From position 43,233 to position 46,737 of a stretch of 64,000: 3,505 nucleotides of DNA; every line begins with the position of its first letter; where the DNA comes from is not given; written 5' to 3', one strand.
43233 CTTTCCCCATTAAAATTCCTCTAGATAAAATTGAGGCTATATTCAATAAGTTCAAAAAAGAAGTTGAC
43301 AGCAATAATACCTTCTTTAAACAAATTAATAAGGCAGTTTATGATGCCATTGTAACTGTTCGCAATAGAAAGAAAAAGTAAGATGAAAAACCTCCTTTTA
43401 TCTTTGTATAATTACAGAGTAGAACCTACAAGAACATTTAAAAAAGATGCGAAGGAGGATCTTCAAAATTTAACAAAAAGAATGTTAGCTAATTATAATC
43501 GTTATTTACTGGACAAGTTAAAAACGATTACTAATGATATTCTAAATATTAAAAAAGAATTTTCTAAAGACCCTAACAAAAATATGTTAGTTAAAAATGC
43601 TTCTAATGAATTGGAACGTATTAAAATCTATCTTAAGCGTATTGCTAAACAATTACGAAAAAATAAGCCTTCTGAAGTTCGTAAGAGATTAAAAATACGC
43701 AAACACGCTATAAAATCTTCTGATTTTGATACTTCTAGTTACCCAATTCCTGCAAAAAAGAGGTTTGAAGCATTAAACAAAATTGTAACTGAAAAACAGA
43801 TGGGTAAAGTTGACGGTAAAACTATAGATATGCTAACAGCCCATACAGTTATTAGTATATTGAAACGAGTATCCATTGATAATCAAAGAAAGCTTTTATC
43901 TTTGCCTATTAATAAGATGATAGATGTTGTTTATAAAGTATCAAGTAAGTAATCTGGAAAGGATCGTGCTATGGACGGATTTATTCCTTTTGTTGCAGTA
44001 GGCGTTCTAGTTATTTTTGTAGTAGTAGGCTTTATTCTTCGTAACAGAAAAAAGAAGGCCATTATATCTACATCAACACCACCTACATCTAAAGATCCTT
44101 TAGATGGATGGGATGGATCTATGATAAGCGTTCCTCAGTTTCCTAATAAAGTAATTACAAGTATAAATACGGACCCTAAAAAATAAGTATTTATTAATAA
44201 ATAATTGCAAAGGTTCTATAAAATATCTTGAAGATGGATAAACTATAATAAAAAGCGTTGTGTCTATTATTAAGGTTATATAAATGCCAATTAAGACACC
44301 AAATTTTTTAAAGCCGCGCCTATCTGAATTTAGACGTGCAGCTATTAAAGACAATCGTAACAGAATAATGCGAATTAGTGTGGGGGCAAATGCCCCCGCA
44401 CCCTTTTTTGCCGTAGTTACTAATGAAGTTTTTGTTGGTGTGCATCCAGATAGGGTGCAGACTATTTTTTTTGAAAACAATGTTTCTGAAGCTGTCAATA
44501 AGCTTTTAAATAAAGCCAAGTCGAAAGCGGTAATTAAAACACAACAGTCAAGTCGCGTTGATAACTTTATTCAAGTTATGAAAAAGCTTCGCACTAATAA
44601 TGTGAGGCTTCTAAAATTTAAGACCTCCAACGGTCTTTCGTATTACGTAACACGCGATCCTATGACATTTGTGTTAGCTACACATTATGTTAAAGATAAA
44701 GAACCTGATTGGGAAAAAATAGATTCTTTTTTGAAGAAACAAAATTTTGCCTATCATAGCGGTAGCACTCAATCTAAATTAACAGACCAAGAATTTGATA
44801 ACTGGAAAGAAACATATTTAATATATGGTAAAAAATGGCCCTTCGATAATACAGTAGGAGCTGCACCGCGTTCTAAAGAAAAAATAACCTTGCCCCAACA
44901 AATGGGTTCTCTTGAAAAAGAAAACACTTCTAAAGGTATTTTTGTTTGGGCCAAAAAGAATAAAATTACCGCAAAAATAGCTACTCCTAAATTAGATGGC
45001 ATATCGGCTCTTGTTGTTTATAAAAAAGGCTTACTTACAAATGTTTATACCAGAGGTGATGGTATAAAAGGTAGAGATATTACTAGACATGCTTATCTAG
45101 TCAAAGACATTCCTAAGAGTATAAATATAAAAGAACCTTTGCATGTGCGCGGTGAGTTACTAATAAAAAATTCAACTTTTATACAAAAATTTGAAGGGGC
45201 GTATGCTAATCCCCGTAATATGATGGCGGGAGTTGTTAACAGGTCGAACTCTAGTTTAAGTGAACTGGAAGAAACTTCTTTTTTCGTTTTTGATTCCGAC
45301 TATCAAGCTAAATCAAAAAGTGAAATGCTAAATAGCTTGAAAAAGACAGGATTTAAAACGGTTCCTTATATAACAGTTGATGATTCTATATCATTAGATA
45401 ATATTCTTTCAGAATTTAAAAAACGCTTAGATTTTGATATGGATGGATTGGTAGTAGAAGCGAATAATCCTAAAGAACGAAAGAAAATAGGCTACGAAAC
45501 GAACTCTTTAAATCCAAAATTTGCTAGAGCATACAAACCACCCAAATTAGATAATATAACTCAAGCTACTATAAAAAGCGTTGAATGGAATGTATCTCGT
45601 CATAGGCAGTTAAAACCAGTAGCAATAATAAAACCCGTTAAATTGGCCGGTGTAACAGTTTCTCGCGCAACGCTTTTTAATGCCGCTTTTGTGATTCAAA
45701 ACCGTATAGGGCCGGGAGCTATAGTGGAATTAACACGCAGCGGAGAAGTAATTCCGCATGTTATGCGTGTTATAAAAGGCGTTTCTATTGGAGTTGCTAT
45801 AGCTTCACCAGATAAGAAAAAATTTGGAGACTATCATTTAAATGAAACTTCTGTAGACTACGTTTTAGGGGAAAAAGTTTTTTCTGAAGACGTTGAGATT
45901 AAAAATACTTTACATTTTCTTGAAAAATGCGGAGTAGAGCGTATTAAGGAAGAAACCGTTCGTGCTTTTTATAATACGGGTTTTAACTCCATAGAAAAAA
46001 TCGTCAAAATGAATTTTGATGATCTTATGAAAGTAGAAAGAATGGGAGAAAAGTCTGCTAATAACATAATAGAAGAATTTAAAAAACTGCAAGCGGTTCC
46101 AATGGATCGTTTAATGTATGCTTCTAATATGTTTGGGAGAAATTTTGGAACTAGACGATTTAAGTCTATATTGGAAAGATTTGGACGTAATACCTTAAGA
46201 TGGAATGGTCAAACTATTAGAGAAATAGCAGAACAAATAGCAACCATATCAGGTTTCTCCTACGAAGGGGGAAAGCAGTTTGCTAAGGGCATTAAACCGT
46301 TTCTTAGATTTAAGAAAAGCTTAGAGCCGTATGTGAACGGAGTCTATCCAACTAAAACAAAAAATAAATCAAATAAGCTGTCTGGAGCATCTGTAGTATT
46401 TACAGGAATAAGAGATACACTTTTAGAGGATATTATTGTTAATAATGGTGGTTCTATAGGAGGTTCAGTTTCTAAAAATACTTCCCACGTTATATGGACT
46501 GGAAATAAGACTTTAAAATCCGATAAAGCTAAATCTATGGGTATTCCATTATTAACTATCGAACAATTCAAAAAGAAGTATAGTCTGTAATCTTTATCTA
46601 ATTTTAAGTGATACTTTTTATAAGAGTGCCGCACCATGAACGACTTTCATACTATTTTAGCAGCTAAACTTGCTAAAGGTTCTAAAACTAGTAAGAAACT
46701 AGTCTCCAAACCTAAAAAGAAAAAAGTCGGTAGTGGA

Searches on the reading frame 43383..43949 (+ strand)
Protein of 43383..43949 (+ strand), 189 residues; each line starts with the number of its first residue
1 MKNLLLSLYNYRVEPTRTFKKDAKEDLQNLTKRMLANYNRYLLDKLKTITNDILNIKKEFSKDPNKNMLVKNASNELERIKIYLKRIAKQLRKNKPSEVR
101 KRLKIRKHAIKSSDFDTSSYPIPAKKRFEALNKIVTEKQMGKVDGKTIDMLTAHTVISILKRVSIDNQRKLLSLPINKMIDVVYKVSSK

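Call 16: search_protein_families(library=phrogs, proteins=[window:43383-43949:+], max_evalue=0.01)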
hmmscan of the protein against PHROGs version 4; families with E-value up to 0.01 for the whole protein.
window:43383-43949:+ (189 aa): 1 family
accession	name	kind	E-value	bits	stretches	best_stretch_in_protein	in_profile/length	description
phrog_20221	-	unknown function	0.00024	22.6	0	125-156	31-62/89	-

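Call 47: search_protein_families(library=pfam, proteins=[window:43383-43949:+], max_evalue=0.01)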
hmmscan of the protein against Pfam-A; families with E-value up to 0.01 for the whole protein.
window:43383-43949:+ (189 aa): 1 family
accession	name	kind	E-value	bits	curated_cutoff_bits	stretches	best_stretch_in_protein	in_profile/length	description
PF12462.13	Helicase_IV_N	-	0.0066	16.8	24.5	0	14-91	76-151/163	DNA helicase IV / RNA helicase N terminal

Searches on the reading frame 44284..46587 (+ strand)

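Call 5: search_protein_families(library=pfam, proteins=[window:44284-46587:+], max_evalue=0.01)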
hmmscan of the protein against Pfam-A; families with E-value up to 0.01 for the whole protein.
window:44284-46587:+ (768 aa): 8 families
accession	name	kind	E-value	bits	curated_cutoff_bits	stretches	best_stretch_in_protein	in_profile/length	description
PF01653.23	DNA_ligase_aden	-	5.1e-33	115.1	27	1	221-418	27-249/253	NAD-dependent DNA ligase adenylation domain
PF03120.22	DNA_ligase_OB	-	1.8e-18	66.6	32.9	1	428-498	2-72/79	NAD-dependent DNA ligase OB-fold domain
PF00533.33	BRCT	-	9.2e-10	39.1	21.3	1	695-762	2-74/78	BRCA1 C Terminus (BRCT) domain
PF14520.12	HHH_5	-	1.4e-08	35.5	27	1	551-601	7-57/57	Helix-hairpin-helix domain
PF12738.14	PTCB-BRCT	-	8.6e-06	26.1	22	1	712-759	14-61/63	twin BRCT domain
PF03118.21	RNA_pol_A_CTD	-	3.4e-05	23.9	23.8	1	564-599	30-65/67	Bacterial RNA polymerase, alpha chain C terminal domain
PF25453.1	DUF7898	-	0.0015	19.3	27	0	551-585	9-43/80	Domain of unknown function (DUF7898)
PF02472.21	ExbD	-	0.008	16.7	25.4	0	65-115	75-126/128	Biopolymer transport protein ExbD/TolR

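Call 6: search_protein_families(library=phrogs, proteins=[window:44284-46587:+], max_evalue=0.01)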
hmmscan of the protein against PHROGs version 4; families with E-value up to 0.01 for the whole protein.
window:44284-46587:+ (768 aa): 4 families
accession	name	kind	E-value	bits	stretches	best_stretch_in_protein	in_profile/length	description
phrog_3869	-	DNA, RNA and nucleotide metabolism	1.3e-126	424.8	1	139-767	5-654/656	NAD-dependent DNA ligase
phrog_3359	-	DNA, RNA and nucleotide metabolism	5.4e-41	141.9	1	145-496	3-322/325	NAD-dependent DNA ligase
phrog_3498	-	DNA, RNA and nucleotide metabolism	9e-06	26.6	1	544-766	41-253/256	NAD-dependent DNA ligase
phrog_38138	-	unknown function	0.00059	21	1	509-600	24-109/122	-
